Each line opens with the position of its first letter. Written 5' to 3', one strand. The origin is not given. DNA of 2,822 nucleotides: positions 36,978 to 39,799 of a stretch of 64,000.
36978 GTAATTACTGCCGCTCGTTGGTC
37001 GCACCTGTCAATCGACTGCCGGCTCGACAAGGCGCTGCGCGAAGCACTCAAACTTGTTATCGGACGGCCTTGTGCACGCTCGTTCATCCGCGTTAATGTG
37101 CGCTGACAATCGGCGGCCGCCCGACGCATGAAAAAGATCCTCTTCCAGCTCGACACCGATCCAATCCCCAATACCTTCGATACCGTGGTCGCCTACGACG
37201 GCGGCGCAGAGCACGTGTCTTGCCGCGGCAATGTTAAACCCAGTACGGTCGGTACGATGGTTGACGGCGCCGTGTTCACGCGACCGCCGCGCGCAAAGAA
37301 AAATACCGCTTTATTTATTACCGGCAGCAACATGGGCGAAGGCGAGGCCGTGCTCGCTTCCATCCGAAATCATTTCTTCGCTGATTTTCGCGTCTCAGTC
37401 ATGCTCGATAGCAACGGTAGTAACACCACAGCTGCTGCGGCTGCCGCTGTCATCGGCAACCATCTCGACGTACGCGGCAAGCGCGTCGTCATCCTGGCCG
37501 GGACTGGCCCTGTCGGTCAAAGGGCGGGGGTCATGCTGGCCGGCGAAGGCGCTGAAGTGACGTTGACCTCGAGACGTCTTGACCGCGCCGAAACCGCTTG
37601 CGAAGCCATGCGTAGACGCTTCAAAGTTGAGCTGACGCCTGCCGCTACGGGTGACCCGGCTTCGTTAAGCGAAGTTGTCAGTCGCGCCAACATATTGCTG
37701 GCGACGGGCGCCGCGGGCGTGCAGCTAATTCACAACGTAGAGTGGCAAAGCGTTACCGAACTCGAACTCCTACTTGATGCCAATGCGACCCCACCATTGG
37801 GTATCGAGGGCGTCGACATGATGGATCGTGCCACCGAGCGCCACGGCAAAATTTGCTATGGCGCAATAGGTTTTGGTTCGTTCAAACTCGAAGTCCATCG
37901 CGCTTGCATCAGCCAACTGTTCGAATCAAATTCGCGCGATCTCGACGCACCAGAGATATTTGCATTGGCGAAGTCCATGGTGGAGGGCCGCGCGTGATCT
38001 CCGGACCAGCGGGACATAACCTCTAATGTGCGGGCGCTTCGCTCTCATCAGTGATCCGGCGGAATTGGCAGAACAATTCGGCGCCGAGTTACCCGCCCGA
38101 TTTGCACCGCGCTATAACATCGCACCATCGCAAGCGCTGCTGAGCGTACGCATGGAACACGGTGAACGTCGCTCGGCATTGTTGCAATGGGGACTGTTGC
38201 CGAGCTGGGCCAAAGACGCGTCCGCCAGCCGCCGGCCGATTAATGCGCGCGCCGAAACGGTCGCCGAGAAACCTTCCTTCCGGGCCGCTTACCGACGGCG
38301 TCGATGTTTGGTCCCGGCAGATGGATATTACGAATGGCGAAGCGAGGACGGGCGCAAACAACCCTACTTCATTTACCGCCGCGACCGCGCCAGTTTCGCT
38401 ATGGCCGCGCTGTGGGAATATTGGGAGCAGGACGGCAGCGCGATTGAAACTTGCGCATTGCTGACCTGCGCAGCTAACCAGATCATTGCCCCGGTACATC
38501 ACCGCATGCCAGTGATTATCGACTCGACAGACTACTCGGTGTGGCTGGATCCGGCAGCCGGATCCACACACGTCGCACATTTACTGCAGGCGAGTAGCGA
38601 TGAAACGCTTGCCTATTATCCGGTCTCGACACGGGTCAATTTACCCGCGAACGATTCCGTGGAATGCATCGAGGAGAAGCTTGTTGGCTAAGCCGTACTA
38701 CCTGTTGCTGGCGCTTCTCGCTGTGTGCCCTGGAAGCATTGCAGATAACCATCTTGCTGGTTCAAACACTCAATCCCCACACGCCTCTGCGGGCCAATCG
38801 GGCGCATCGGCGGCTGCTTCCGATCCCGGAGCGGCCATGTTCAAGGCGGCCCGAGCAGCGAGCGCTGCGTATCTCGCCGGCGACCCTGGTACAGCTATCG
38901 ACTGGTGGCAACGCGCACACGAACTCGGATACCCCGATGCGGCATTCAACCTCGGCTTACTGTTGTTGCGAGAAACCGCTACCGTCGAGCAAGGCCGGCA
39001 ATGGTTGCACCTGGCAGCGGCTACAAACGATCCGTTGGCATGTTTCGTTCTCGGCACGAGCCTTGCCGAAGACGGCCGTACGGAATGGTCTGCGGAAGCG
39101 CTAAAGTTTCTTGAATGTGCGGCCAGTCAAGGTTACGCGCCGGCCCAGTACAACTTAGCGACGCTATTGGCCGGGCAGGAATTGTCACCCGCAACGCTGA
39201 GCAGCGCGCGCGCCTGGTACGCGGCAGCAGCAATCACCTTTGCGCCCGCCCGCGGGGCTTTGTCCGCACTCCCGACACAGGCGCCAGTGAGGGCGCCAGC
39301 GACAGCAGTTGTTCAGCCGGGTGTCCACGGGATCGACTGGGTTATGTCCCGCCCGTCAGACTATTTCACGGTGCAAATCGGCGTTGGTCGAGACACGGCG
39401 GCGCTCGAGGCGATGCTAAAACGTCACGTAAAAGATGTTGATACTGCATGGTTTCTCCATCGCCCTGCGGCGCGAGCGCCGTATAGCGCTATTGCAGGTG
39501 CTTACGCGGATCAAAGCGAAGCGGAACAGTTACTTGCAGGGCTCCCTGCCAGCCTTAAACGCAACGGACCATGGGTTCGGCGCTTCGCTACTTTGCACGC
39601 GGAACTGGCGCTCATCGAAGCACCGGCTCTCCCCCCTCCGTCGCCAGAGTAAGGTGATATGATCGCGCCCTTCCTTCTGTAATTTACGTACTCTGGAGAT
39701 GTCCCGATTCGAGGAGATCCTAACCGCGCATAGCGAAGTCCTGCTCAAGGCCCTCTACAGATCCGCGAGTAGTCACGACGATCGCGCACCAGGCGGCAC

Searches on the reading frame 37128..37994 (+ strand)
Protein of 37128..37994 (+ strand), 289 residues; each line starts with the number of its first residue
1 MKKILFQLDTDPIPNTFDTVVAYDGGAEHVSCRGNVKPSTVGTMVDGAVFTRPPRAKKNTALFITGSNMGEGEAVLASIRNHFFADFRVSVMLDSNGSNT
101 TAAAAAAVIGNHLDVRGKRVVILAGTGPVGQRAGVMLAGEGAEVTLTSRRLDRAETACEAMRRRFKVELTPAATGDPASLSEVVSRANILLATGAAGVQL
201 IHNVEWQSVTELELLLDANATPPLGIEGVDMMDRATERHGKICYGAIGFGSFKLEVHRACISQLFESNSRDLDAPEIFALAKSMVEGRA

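Call 22: search_protein_families(library=pfam, proteins=[window:37128-37994:+], max_evalue=0.001)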
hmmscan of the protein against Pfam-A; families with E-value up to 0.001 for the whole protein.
window:37128-37994:+ (289 aa): 1 family
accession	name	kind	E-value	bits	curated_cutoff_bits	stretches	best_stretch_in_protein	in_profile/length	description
PF09176.16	Mpt_N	-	1.5e-27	95.9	27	1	17-96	2-81/81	Methylene-tetrahydromethanopterin dehydrogenase, N-terminal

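Call 85: search_protein_families(library=ncbifam, proteins=[window:37128-37994:+], max_evalue=0.001)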
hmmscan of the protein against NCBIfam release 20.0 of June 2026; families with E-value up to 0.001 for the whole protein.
window:37128-37994:+ (289 aa): 5 families
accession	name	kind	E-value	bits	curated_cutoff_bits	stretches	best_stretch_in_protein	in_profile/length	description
NF004845.0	PRK06196.1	subfamily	3.5e-05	23.3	414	1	99-186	11-95/320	oxidoreductase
NF006565.0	PRK09072.1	equivalog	9.9e-05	22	238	1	114-252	2-148/265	SDR family oxidoreductase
NF005449.0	PRK07041.1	equivalog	0.00015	21.8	257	1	114-187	4-77/240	SDR family oxidoreductase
NF004779.0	PRK06125.1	subfamily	0.00042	19.9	261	1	113-173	3-63/259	short-chain dehydrogenase/reductase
NF001319.0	PRK00258.3-3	equivalog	0.00053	19.1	252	1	97-198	102-196/279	shikimate dehydrogenase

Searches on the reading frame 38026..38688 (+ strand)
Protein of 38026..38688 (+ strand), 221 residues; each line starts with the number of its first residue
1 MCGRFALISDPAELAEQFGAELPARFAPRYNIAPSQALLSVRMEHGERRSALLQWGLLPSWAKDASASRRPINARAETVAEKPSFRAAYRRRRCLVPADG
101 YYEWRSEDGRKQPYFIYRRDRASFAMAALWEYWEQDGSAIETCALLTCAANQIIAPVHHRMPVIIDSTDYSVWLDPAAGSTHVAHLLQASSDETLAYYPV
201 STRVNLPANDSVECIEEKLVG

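Call 22: search_protein_families(library=pfam, proteins=[window:38026-38688:+], max_evalue=0.001)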
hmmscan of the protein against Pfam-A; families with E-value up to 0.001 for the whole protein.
window:38026-38688:+ (221 aa): 1 family
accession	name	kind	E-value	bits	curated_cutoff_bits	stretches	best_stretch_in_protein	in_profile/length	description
PF02586.19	SRAP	-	2.3e-75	253.3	27.1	1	1-205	1-212/214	SOS response associated peptidase (SRAP)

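Call 85: search_protein_families(library=ncbifam, proteins=[window:38026-38688:+], max_evalue=0.001)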
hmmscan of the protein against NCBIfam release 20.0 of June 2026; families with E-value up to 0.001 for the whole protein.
window:38026-38688:+ (221 aa): 1 family
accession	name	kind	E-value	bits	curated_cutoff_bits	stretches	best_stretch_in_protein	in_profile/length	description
NF007413.0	PRK09951.1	subfamily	8.3e-29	100.5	349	1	1-216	1-220/222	hypothetical protein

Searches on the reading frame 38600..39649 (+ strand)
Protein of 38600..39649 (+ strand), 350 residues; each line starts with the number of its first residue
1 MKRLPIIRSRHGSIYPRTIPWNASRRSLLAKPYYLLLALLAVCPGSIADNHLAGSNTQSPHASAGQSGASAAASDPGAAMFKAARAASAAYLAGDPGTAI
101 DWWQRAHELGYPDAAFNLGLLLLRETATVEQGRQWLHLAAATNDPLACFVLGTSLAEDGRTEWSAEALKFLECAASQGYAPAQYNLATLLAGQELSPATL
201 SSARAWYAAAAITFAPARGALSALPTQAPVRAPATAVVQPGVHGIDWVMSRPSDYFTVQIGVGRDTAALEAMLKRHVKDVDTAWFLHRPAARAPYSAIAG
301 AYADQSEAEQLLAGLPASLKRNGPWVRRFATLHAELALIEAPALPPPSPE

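Call 22: search_protein_families(library=pfam, proteins=[window:38600-39649:+], max_evalue=0.001)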
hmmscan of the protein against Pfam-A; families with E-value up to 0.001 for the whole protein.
window:38600-39649:+ (350 aa): 1 family
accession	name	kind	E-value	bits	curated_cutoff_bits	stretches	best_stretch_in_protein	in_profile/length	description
PF05036.18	SPOR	-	2.6e-07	31.3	21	1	253-328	2-76/76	SPOR domain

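Call 84: search_protein_families(library=pfam, proteins=[window:38684-39649:+], max_evalue=1)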
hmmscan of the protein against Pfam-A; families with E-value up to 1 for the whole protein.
window:38684-39649:+ (322 aa): 3 families
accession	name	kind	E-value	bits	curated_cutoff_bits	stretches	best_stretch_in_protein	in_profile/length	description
PF05036.18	SPOR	-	2.4e-07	31.4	21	1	225-300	2-76/76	SPOR domain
PF08238.18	Sel1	-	0.016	16.2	30.7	0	133-151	17-36/36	Sel1 repeat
PF23310.1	TPR_27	-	0.029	14.5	27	0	76-125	20-69/110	Plant tetratrico peptide repeats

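Call 85: search_protein_families(library=ncbifam, proteins=[window:38684-39649:+], max_evalue=0.001)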
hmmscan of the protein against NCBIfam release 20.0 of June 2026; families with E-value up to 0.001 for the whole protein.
window:38684-39649:+ (322 aa): 2 families
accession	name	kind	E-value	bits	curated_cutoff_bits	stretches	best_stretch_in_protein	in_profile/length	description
NF033786.1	phenyl_MerG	equivalog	3.5e-06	27.1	350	0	68-120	129-185/217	phenylmercury resistance protein MerG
NF008153.0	PRK10905.1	equivalog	0.00071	18.8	256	1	173-308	289-423/424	cell division protein DamX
